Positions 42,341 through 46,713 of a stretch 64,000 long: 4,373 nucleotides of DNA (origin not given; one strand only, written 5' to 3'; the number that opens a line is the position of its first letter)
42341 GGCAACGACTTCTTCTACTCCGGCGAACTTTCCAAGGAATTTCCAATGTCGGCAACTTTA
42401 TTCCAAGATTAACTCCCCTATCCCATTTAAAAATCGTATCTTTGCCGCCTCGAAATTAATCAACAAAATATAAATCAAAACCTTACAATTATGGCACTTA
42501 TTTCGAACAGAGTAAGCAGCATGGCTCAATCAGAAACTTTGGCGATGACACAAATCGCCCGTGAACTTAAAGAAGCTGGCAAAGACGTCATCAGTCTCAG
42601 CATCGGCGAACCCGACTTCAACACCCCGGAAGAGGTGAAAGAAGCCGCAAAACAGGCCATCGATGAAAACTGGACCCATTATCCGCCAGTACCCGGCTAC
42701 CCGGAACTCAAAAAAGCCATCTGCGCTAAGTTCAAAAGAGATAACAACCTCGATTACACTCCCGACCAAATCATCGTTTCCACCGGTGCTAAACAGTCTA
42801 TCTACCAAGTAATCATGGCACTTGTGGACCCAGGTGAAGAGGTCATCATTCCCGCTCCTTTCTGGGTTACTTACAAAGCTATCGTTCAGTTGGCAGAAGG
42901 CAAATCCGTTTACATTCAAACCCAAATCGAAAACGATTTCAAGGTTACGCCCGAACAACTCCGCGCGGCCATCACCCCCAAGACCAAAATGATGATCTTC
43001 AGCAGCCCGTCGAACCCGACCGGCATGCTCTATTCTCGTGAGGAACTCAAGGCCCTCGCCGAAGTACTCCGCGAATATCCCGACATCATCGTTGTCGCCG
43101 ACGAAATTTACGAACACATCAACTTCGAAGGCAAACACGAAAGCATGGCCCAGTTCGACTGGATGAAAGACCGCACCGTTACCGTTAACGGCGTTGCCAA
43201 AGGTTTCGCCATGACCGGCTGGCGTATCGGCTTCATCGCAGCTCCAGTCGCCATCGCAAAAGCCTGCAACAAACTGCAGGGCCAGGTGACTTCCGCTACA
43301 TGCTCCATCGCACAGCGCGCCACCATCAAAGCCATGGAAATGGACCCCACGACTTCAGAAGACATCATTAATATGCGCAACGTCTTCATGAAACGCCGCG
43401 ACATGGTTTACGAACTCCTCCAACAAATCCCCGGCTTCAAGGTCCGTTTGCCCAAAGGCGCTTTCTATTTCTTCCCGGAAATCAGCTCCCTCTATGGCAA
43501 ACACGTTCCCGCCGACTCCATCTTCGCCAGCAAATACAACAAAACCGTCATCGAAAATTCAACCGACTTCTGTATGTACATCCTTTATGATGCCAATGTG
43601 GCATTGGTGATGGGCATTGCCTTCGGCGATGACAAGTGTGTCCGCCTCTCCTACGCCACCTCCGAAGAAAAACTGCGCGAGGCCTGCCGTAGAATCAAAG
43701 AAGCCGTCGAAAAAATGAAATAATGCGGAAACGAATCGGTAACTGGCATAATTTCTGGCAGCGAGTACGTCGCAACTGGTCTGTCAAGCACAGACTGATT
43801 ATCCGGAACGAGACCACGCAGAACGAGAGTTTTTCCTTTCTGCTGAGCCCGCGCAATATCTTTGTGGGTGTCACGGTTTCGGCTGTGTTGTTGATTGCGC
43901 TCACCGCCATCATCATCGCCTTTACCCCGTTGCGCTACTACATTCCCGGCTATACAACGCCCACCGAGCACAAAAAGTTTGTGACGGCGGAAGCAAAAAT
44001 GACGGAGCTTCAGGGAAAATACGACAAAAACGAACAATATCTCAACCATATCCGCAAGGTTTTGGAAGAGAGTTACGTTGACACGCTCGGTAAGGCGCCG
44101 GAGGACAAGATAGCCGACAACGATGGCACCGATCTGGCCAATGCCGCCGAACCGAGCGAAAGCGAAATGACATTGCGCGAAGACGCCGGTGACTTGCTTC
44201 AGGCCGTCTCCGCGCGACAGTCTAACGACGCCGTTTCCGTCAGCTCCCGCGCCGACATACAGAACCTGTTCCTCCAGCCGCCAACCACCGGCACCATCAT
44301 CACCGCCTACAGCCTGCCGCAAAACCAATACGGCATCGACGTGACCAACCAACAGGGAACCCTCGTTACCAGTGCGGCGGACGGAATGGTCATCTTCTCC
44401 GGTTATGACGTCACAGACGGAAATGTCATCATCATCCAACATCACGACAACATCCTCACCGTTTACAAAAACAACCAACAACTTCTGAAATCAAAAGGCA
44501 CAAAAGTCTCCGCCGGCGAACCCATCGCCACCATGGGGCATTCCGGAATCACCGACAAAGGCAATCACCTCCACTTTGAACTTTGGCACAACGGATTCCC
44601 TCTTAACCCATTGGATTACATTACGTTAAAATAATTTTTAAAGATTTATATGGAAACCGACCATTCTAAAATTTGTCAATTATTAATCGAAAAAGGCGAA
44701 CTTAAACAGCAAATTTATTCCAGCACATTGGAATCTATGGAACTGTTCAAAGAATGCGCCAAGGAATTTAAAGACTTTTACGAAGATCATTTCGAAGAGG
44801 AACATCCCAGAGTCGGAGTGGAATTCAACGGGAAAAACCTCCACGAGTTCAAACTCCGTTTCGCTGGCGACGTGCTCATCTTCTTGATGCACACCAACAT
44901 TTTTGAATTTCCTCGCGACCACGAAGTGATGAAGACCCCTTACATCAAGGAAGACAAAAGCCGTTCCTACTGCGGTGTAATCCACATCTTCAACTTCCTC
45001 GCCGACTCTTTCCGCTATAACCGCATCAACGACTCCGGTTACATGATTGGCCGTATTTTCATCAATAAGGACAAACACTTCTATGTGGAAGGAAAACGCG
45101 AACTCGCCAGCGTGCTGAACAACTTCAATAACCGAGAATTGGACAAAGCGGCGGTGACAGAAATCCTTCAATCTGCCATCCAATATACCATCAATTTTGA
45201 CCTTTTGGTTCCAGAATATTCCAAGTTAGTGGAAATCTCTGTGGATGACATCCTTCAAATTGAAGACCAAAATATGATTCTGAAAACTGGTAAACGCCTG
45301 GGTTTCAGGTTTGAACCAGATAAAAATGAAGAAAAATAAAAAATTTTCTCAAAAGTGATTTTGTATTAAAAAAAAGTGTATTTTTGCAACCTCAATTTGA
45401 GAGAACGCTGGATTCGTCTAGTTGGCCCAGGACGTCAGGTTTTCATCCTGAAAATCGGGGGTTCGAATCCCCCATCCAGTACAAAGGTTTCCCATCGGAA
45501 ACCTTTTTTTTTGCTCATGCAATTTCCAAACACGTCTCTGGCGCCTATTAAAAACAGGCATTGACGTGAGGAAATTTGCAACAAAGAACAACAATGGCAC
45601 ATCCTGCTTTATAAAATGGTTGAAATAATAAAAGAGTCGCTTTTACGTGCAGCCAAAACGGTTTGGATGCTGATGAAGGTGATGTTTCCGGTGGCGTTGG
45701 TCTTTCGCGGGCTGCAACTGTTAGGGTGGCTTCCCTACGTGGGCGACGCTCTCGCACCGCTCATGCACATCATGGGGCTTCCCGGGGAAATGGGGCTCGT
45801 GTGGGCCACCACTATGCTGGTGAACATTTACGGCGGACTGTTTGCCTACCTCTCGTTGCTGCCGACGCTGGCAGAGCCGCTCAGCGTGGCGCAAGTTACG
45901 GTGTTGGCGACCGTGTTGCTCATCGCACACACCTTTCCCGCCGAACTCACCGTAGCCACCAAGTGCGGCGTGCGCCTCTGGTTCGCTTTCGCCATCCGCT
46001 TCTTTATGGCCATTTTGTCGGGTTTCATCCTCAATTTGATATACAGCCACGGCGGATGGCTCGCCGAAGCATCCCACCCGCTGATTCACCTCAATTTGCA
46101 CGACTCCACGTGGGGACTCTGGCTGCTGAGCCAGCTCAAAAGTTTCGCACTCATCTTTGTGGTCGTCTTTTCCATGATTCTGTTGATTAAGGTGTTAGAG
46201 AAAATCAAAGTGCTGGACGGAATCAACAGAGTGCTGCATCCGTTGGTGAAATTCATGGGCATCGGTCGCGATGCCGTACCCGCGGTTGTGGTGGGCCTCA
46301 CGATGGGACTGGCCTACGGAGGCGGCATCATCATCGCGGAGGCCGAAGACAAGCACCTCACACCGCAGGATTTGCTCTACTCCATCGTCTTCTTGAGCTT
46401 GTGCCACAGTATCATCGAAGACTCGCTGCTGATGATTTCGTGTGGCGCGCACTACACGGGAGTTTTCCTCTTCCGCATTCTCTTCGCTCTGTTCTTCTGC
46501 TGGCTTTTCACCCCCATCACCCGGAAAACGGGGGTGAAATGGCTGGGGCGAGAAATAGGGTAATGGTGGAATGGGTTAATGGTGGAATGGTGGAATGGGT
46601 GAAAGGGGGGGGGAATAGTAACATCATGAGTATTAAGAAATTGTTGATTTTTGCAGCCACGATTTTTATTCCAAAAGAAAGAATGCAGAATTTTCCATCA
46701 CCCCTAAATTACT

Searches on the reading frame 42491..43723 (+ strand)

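Call 55: search_protein_families(library=pfam, max_evalue=0.00001, proteins=[window:42491-43723:+])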
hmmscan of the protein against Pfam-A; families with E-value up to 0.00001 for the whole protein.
window:42491-43723:+ (410 aa): 3 families
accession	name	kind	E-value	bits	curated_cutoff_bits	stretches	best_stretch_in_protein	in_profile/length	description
PF00155.27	Aminotran_1_2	-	8e-77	259.3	19.7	1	31-402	1-361/361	Aminotransferase class I and II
PF01053.26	Cys_Met_Meta_PP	-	1.3e-06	27.7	27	1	90-205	67-174/381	Cys/Met metabolism PLP-dependent enzyme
PF00266.25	Aminotran_5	-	5.6e-06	26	21.5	0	92-204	62-175/371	Aminotransferase class-V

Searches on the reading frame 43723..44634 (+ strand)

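Call 56: search_protein_families(library=pfam, max_evalue=0.00001, proteins=[window:43723-44634:+])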
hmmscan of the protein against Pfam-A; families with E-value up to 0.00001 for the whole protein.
window:43723-44634:+ (303 aa): 1 family
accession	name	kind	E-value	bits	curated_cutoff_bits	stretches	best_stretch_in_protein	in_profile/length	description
PF01551.29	Peptidase_M23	-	2.3e-26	92.2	28.7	1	201-296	2-96/96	Peptidase family M23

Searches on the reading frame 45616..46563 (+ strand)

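Call 56: search_protein_families(library=pfam, max_evalue=0.00001, proteins=[window:45616-46563:+])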
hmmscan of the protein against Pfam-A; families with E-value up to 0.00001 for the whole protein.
window:45616-46563:+ (315 aa): 1 family
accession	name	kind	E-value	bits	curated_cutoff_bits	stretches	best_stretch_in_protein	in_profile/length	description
PF07670.19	Gate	-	1.4e-12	48.4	29.6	1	180-267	4-91/104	Nucleoside recognition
